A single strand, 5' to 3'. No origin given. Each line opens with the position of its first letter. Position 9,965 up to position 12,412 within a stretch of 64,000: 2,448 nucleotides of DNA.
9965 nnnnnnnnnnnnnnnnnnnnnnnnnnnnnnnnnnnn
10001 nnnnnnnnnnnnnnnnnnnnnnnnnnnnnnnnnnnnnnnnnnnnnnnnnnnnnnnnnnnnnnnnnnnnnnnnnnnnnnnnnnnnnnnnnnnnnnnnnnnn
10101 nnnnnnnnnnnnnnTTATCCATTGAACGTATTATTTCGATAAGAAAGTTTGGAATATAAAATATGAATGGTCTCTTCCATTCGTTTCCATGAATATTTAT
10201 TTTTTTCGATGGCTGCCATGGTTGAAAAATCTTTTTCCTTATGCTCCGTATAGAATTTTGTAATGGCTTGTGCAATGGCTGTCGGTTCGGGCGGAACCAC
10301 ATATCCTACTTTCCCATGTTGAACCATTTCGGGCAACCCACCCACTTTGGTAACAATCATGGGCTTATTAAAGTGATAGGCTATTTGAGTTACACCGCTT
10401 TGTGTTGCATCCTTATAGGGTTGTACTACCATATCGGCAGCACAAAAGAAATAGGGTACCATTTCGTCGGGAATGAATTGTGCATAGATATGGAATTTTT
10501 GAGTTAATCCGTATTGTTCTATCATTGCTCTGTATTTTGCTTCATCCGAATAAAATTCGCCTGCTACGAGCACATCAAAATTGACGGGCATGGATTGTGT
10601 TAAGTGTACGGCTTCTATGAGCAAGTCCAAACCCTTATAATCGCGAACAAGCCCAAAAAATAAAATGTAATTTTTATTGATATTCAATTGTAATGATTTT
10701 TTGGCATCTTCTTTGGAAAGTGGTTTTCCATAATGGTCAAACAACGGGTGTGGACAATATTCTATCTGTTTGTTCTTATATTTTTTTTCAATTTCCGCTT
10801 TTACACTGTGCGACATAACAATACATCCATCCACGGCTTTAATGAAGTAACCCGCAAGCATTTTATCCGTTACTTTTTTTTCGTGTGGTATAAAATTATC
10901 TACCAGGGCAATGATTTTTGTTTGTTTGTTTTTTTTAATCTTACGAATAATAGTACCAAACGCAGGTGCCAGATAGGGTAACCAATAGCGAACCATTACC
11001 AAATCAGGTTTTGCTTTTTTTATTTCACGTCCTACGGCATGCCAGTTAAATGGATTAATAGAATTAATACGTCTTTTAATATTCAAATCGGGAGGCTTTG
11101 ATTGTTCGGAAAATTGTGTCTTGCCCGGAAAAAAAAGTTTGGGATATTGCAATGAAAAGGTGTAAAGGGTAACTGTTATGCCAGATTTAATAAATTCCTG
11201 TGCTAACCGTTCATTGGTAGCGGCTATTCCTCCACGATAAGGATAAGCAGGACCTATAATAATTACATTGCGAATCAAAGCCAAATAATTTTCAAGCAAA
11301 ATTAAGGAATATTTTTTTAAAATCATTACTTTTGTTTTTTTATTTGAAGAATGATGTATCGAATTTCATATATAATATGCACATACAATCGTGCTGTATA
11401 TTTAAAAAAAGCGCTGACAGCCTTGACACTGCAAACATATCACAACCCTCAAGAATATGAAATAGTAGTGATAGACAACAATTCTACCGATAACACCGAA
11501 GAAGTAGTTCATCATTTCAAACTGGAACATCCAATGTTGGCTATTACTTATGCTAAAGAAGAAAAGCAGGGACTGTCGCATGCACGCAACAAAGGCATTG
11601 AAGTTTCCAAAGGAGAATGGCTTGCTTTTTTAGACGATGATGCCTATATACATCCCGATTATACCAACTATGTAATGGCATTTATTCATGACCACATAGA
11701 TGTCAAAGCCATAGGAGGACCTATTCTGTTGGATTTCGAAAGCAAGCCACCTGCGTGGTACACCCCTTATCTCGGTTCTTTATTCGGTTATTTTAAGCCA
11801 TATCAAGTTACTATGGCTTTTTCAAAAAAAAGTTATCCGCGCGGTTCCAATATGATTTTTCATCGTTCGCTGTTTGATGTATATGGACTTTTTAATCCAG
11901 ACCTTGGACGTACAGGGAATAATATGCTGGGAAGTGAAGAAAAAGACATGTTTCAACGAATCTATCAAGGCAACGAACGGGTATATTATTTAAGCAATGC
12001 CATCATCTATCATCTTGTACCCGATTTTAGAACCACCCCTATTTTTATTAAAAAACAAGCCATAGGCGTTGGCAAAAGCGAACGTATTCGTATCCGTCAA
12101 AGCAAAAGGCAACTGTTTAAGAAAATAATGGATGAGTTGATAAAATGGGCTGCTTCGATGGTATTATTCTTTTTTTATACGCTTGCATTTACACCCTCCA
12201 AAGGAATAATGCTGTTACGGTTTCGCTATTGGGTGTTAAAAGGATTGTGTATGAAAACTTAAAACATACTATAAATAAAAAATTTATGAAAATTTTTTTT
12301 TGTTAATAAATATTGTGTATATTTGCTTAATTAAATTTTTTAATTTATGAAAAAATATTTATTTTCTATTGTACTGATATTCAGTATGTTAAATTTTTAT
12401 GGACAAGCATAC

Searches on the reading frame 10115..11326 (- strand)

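Call 48: search_protein_families(library=pfam, proteins=[window:10115-11326:-], max_evalue=0.00001)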
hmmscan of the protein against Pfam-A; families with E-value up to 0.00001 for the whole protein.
window:10115-11326:- (403 aa): 3 families
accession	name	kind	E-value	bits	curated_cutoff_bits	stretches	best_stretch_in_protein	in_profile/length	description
PF00534.26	Glycos_transf_1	-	4.3e-21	75.7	26.4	1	205-363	2-160/172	Glycosyl transferases group 1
PF13692.12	Glyco_trans_1_4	-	1.1e-19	71.5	27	1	219-360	2-141/142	Glycosyl transferases group 1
PF13439.12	Glyco_transf_4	-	1.1e-08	35.7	28.5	1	32-192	2-163/170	Glycosyltransferase Family 4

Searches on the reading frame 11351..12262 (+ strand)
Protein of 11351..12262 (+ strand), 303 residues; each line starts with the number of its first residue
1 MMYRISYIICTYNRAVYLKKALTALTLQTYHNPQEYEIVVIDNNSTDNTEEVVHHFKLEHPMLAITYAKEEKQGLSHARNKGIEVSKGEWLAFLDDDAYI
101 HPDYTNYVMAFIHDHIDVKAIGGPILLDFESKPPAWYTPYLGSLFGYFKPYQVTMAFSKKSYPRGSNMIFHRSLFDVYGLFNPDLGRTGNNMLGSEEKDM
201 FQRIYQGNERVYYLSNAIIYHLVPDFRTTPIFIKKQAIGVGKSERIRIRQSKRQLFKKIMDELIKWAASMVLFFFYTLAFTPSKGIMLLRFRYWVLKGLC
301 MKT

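Call 48: search_protein_families(library=pfam, proteins=[window:11351-12262:+], max_evalue=0.00001)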
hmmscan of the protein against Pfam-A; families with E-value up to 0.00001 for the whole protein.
window:11351-12262:+ (303 aa): 4 families
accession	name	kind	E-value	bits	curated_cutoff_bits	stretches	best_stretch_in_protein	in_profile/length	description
PF00535.33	Glycos_transf_2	-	3e-27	96.1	23.3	1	6-177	1-166/168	Glycosyl transferase family 2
PF13641.12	Glyco_tranf_2_3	-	1.7e-14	54.8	27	1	5-230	3-217/230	Glycosyltransferase like family 2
PF10111.15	Glyco_tranf_2_2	-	2.6e-10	40.7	27.3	1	8-109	3-103/276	Glycosyltransferase like family 2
PF13632.12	Glyco_trans_2_3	-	1.4e-07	32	27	1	90-279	1-182/198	Glycosyl transferase family group 2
